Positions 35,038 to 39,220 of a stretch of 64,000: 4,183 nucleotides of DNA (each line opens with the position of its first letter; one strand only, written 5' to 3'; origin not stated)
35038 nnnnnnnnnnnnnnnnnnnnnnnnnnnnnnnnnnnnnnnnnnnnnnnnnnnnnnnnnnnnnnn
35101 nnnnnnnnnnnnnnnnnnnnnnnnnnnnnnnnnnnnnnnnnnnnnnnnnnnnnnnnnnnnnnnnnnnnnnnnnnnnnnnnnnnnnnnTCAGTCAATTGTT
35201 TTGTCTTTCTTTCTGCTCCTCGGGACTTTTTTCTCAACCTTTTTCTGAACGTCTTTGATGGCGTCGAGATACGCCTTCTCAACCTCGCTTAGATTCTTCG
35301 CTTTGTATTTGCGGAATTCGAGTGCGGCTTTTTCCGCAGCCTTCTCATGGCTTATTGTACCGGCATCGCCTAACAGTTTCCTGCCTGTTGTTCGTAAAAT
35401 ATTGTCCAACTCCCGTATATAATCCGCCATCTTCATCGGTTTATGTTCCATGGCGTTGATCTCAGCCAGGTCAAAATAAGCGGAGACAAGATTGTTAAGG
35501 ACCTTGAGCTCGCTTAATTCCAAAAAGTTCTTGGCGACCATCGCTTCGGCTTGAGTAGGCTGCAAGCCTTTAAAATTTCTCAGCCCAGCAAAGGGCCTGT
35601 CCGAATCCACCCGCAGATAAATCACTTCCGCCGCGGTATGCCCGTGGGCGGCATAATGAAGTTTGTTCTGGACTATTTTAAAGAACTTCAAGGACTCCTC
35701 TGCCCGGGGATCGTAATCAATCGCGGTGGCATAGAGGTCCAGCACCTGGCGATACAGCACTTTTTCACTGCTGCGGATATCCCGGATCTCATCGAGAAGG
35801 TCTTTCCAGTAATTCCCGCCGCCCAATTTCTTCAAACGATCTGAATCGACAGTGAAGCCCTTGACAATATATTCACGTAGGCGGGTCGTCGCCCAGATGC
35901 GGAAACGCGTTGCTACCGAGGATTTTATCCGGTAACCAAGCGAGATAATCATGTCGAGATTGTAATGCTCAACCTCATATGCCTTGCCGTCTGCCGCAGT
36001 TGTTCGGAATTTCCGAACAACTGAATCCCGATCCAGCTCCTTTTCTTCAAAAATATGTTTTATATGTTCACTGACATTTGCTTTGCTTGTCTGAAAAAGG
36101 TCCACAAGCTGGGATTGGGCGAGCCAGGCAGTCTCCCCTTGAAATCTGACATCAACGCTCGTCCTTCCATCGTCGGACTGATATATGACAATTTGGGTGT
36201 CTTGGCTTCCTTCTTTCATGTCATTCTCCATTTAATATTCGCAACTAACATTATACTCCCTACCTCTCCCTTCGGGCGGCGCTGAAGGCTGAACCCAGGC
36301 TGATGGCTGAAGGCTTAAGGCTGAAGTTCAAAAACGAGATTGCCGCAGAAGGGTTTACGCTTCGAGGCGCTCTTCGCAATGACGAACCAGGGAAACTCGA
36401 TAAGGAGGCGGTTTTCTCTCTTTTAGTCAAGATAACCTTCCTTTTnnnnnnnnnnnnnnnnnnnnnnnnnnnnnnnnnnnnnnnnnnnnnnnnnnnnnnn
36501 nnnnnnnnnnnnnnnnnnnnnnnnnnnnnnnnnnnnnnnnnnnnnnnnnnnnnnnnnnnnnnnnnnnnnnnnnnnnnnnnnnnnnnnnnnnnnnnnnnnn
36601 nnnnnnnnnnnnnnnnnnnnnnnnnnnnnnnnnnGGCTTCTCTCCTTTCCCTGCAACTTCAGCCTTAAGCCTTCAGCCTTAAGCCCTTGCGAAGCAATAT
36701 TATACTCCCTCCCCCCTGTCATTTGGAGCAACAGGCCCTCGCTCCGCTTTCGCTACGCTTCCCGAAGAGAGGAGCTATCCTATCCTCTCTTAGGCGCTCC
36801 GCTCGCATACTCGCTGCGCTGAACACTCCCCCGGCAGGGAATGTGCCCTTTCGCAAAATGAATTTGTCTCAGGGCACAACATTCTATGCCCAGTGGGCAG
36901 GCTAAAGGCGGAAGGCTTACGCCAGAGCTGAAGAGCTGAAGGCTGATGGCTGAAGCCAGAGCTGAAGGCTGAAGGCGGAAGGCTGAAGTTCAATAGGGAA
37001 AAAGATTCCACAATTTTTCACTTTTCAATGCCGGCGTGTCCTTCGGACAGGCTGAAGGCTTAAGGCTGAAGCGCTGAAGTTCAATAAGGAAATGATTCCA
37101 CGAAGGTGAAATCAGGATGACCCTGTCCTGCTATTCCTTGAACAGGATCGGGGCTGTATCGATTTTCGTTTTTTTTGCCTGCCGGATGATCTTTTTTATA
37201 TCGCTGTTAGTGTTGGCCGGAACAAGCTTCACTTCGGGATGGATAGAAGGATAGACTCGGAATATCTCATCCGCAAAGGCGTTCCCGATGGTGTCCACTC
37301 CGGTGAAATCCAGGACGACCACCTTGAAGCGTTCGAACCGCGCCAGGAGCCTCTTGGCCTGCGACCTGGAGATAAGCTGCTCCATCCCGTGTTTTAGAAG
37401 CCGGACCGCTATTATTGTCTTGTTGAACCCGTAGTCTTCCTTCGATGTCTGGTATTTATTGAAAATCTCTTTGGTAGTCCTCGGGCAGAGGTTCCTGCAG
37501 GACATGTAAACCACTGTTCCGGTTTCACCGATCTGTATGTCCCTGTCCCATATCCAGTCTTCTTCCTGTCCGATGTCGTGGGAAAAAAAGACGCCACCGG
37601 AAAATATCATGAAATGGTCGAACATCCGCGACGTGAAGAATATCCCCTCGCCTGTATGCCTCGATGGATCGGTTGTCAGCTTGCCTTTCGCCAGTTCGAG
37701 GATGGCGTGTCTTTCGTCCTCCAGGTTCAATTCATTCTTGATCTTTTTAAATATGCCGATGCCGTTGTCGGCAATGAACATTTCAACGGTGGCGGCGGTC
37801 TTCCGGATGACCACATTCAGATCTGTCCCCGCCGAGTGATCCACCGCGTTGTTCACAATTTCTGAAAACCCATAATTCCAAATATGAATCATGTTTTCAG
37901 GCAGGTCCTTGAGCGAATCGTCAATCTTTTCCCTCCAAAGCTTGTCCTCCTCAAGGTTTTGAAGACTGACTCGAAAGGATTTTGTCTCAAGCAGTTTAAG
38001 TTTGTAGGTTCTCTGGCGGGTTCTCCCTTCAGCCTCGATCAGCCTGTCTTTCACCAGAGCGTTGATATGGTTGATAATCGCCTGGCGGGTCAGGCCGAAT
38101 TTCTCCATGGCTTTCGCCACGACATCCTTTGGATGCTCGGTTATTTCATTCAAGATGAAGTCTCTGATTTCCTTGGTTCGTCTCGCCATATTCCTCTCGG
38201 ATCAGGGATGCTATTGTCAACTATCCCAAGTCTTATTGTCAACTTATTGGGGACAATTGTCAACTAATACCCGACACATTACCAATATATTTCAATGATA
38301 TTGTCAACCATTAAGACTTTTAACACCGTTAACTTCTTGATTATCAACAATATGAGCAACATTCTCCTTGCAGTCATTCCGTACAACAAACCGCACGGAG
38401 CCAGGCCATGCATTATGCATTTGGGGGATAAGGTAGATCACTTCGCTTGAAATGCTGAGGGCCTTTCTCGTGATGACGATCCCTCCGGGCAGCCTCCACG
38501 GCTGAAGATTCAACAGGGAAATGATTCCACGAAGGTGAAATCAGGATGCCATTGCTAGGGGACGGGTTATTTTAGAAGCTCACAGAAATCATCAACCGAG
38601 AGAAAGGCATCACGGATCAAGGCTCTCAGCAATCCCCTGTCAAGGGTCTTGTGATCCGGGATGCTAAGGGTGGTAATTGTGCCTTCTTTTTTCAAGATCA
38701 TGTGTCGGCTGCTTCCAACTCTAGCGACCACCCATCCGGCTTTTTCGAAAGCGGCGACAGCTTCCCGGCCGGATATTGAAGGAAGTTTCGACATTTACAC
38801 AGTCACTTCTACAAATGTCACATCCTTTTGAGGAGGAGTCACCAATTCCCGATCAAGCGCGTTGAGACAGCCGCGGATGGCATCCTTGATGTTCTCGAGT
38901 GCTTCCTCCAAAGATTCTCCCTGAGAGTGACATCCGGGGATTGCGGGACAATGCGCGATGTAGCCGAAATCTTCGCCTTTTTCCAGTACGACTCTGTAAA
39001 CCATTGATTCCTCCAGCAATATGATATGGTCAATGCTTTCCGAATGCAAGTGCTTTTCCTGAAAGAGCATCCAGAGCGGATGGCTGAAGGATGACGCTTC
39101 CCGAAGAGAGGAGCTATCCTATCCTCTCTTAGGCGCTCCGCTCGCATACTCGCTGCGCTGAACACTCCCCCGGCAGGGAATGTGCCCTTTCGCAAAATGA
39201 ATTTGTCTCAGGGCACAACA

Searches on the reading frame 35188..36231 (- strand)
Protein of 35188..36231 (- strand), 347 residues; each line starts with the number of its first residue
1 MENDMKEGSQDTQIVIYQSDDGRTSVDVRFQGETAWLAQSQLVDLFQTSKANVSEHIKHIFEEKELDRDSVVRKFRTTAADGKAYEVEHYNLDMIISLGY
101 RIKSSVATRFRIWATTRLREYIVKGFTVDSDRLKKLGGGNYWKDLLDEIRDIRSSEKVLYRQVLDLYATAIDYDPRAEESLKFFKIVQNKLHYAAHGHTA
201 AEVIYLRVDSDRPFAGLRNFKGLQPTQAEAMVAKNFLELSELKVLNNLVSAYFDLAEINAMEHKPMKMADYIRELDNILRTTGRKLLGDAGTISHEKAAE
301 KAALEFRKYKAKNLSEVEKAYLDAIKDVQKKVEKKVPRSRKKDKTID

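Call 31: search_protein_families(library=pfam, proteins=[window:35188-36231:-], max_evalue=0.01)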
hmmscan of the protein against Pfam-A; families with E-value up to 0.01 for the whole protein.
window:35188-36231:- (347 aa): 1 family
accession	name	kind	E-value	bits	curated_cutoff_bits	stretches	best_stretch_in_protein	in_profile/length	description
PF13310.11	Virulence_RhuM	-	3.1e-98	328.5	33.7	1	70-314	1-249/252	Virulence protein RhuM family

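Call 32: search_protein_families(library=padloc, proteins=[window:35188-36231:-], max_evalue=0.01)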
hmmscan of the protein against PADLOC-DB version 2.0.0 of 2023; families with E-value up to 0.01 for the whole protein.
window:35188-36231:- (347 aa): 39 families (the best 25 are shown)
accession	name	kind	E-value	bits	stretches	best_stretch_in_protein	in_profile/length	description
PDLC04843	PDC-S05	-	2.9e-155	514.4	1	10-335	4-329/330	-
PDLC04853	PDC-S05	-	6.8e-134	444.3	1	7-335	3-332/336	-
PDLC04851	PDC-S05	-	6.2e-120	398.4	1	7-333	5-339/342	-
PDLC04864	PDC-S05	-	1.9e-114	379.6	1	67-335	2-273/277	-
PDLC04852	PDC-S05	-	2.2e-114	380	1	7-334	6-341/346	-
PDLC04868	PDC-S05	-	6.4e-103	342.3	1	10-331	4-332/335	-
PDLC04871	PDC-S05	-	1.2e-89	299.4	1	5-312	124-440/468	-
PDLC04870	PDC-S05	-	3.7e-88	292.4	1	8-210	5-209/214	-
PDLC04876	PDC-S05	-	3e-61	204.2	1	5-170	1-171/174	-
PDLC04858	PDC-S05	-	1.8e-53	178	1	11-136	4-129/138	-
PDLC04965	PDC-S23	-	2.3e-52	176.4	1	11-149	4-143/327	-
PDLC04854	PDC-S05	-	4.9e-51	171.4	1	12-137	4-132/212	-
PDLC04872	PDC-S05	-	1.2e-50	169.2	1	11-136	4-132/152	-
PDLC04874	PDC-S05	-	2.6e-50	168.2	1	11-134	4-126/165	-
PDLC04964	PDC-S23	-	6.9e-50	168.1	1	11-137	3-132/331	-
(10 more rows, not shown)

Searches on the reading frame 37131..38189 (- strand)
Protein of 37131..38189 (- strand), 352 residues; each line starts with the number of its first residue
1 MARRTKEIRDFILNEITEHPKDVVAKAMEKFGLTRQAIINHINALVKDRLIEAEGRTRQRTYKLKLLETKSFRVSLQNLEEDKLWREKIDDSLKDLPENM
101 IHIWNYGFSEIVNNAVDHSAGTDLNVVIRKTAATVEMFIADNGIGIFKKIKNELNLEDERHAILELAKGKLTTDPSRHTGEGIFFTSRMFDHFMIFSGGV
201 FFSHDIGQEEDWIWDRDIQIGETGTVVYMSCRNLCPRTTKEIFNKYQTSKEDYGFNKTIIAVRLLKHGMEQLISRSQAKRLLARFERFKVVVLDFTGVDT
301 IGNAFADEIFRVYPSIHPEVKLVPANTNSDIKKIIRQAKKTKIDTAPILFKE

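Call 31: search_protein_families(library=pfam, proteins=[window:37131-38189:-], max_evalue=0.01)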
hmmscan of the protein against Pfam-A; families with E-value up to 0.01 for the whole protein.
window:37131-38189:- (352 aa): 4 families
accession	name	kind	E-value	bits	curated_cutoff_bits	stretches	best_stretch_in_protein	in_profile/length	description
PF14213.11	DUF4325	-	1.7e-13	50.5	23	1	277-331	1-63/64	STAS-like domain of unknown function (DUF4325)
PF13581.12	HATPase_c_2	-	4.9e-05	23.8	27.4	1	95-195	23-114/127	Histidine kinase-like ATPase domain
PF02518.31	HATPase_c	-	5.5e-05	24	26.4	1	108-152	10-55/111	Histidine kinase-, DNA gyrase B-, and HSP90-like ATPase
PF12802.13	MarR_2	-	0.0016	19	27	1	12-54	10-53/61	MarR family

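Call 32: search_protein_families(library=padloc, proteins=[window:37131-38189:-], max_evalue=0.01)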
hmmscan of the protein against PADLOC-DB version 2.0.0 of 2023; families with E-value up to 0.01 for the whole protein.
window:37131-38189:- (352 aa): 2 families
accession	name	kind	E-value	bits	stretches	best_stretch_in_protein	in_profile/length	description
PDLC01438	Csa3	-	7.4e-05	20.9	1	9-132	150-267/305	"CAS-I,CAS-II,CAS-III,CAS-IV,CAS-V,CAS-VI; associated_signaling"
PDLC01866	CARF3--CARF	-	0.00084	17.4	1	10-64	142-196/207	-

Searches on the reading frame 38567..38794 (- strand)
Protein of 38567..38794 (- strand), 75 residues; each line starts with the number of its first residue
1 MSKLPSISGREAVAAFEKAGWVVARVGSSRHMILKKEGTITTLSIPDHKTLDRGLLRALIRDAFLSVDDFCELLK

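Call 62: search_protein_families(library=pfam, proteins=[window:38567-38794:-], max_evalue=0.01)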
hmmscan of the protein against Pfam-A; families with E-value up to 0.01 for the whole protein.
window:38567-38794:- (75 aa): 1 family
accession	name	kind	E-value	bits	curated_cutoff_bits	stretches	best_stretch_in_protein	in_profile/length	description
PF07927.17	HicA_toxin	-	2.9e-14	53.4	27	1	9-63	1-56/58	HicA toxin of bacterial toxin-antitoxin,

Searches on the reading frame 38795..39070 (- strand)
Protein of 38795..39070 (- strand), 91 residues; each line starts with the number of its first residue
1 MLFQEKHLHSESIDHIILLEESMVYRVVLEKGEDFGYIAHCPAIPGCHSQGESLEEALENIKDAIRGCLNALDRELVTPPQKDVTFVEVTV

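Call 62: search_protein_families(library=pfam, proteins=[window:38795-39070:-], max_evalue=0.01)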
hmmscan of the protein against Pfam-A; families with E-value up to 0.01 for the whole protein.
window:38795-39070:- (91 aa): 2 families
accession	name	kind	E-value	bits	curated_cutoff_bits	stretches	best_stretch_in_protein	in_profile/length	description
PF15919.11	HicB_lk_antitox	-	4.8e-09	36.9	27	1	25-76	1-53/123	HicB_like antitoxin of bacterial toxin-antitoxin system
PF21748.3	UPF0150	-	0.0019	18.5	27.3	1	29-65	12-49/64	UPF0150-like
